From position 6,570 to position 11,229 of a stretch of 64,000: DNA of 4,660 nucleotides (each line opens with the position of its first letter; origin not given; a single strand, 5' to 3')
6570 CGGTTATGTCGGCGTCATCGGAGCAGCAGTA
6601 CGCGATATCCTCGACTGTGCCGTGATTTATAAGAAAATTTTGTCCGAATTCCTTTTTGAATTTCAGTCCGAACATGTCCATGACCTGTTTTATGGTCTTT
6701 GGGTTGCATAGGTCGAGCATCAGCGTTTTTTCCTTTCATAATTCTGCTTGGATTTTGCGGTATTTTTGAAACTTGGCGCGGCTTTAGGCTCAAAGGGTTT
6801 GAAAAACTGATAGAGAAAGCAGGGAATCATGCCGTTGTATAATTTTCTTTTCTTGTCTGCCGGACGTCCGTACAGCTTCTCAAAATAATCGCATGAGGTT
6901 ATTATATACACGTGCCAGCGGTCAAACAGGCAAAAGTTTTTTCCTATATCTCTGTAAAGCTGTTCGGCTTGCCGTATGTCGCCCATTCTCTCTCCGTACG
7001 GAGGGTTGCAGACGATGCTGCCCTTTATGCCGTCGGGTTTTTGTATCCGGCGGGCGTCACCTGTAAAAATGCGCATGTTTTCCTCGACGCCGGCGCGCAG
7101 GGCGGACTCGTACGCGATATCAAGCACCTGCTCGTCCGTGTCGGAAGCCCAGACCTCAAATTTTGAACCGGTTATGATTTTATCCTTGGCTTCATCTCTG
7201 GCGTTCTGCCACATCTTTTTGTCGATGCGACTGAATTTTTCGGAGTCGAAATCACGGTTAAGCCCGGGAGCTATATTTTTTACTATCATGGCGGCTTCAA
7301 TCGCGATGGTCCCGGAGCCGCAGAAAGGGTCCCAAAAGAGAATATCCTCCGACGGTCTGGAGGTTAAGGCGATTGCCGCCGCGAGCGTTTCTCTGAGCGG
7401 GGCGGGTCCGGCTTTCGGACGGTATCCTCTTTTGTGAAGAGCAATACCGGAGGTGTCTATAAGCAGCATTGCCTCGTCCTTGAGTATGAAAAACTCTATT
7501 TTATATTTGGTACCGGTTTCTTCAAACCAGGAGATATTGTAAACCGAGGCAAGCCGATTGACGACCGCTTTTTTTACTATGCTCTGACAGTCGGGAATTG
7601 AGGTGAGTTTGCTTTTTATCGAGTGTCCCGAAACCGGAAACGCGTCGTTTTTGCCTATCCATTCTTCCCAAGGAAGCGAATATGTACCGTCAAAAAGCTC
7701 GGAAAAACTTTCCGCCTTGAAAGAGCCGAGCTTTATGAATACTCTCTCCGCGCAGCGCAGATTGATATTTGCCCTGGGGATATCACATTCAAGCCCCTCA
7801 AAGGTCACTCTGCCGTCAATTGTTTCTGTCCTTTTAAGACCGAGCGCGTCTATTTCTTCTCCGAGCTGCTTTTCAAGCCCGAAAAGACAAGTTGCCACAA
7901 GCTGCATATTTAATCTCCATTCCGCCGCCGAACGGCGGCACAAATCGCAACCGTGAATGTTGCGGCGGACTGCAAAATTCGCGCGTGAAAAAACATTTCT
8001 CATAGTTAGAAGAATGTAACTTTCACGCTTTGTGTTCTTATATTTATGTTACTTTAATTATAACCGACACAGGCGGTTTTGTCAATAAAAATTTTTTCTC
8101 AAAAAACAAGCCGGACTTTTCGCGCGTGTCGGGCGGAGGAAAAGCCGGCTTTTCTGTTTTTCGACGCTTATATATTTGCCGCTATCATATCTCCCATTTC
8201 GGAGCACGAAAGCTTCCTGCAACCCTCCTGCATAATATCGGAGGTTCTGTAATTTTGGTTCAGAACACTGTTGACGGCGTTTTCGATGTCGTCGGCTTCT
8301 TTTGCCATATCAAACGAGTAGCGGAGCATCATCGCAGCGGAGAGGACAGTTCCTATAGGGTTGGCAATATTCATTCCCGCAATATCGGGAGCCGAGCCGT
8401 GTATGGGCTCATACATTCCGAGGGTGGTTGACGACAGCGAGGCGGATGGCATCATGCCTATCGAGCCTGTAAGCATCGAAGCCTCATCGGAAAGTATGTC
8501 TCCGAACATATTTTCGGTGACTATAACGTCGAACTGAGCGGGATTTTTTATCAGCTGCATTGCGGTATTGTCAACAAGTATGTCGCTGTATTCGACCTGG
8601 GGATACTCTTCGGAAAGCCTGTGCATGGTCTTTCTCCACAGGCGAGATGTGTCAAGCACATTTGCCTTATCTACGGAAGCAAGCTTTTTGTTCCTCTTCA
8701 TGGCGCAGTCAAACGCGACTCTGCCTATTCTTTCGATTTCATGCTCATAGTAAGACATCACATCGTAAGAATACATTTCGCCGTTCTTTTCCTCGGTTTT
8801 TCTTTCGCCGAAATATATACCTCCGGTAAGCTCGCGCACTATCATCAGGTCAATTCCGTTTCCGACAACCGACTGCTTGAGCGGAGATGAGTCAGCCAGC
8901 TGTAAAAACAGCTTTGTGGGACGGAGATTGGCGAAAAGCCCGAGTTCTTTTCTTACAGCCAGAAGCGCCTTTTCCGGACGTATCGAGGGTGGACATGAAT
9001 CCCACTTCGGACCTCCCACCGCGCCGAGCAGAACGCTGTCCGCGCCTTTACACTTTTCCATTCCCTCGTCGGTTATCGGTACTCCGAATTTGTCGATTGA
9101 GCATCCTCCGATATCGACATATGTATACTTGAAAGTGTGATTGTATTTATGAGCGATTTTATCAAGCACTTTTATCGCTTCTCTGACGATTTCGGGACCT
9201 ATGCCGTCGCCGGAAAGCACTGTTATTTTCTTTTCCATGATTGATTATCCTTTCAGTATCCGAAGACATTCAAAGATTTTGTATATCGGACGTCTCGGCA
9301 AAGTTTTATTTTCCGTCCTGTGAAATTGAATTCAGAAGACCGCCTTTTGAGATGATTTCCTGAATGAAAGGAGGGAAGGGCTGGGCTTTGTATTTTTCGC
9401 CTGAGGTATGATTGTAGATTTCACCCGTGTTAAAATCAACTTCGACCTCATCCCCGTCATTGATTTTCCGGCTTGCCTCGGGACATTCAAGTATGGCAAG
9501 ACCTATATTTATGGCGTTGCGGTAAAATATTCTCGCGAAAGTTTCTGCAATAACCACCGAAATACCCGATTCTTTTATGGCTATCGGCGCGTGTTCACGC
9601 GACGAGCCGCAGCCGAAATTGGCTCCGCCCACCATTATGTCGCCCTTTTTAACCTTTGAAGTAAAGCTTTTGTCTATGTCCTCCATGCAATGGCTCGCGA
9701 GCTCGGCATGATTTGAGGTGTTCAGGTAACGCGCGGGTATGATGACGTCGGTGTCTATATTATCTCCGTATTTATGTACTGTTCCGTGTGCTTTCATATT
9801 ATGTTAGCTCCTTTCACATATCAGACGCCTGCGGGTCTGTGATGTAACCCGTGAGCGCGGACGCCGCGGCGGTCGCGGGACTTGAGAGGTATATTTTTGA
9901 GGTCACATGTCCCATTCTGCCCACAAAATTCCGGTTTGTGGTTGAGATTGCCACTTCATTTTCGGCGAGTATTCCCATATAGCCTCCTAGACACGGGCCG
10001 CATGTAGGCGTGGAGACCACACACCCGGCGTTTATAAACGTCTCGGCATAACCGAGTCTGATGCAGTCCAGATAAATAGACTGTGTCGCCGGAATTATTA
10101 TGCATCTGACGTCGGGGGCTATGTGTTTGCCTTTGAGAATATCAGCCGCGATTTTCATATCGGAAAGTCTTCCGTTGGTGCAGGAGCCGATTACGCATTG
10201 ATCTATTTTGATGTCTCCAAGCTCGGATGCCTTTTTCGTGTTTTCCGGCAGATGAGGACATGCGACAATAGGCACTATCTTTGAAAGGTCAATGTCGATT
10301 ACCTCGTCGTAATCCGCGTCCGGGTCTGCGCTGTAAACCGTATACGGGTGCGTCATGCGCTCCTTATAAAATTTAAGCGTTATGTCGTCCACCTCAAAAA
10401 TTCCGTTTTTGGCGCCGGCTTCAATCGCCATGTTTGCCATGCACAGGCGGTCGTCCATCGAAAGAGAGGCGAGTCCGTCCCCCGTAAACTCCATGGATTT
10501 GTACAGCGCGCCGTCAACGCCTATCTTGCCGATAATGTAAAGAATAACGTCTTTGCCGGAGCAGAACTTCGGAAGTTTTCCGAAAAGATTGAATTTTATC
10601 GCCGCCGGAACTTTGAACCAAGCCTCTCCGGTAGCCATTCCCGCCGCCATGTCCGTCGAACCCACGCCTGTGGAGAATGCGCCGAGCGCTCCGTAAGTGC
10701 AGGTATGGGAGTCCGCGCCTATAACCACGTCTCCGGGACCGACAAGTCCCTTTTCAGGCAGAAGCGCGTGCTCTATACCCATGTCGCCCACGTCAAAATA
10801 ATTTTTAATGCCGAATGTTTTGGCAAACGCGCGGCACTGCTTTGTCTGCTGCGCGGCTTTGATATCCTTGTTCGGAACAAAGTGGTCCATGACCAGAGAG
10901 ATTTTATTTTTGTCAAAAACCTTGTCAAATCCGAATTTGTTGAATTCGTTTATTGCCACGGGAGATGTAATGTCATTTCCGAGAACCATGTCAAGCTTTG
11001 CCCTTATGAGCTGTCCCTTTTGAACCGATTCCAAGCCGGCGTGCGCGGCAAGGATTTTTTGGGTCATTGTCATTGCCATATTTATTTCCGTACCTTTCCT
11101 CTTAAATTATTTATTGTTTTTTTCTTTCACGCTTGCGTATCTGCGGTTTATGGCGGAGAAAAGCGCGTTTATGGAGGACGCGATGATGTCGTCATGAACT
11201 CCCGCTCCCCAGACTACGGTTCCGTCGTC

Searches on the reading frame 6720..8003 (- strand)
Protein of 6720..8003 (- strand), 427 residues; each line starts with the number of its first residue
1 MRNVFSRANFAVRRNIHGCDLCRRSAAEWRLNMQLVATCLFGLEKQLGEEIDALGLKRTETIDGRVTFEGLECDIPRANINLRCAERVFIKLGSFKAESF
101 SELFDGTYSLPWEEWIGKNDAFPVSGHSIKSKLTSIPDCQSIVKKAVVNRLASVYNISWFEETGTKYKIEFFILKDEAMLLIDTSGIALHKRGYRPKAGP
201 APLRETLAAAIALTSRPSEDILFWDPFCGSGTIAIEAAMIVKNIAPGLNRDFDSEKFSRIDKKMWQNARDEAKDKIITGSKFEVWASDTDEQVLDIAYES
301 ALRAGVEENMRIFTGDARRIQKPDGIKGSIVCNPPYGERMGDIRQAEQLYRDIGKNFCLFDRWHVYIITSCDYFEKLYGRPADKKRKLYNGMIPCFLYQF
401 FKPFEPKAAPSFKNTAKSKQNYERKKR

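Call 80: search_protein_families(library=pfam, proteins=[window:6720-8003:-], max_evalue=0.00001)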
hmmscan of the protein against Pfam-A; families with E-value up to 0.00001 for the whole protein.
window:6720-8003:- (427 aa): 3 families
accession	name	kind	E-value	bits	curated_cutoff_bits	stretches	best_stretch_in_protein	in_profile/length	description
PF01170.24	UPF0020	-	2.8e-47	161.4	22.3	1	192-397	1-195/197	RMKL-like, methyltransferase domain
PF22020.1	RlmL_1st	-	1.7e-19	70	27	1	34-89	1-55/55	RlmL ferredoxin-like domain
PF02926.22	THUMP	-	3e-13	50.4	20.6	1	98-183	2-84/84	THUMP domain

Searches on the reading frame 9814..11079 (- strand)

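Call 80: search_protein_families(library=pfam, proteins=[window:9814-11079:-], max_evalue=0.00001)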
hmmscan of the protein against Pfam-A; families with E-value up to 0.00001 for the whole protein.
window:9814-11079:- (421 aa): 1 family
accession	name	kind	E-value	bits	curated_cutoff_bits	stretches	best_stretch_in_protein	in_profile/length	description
PF00330.25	Aconitase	-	2e-100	337.4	28.7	2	7-283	1-302/463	Aconitase family (aconitate hydratase)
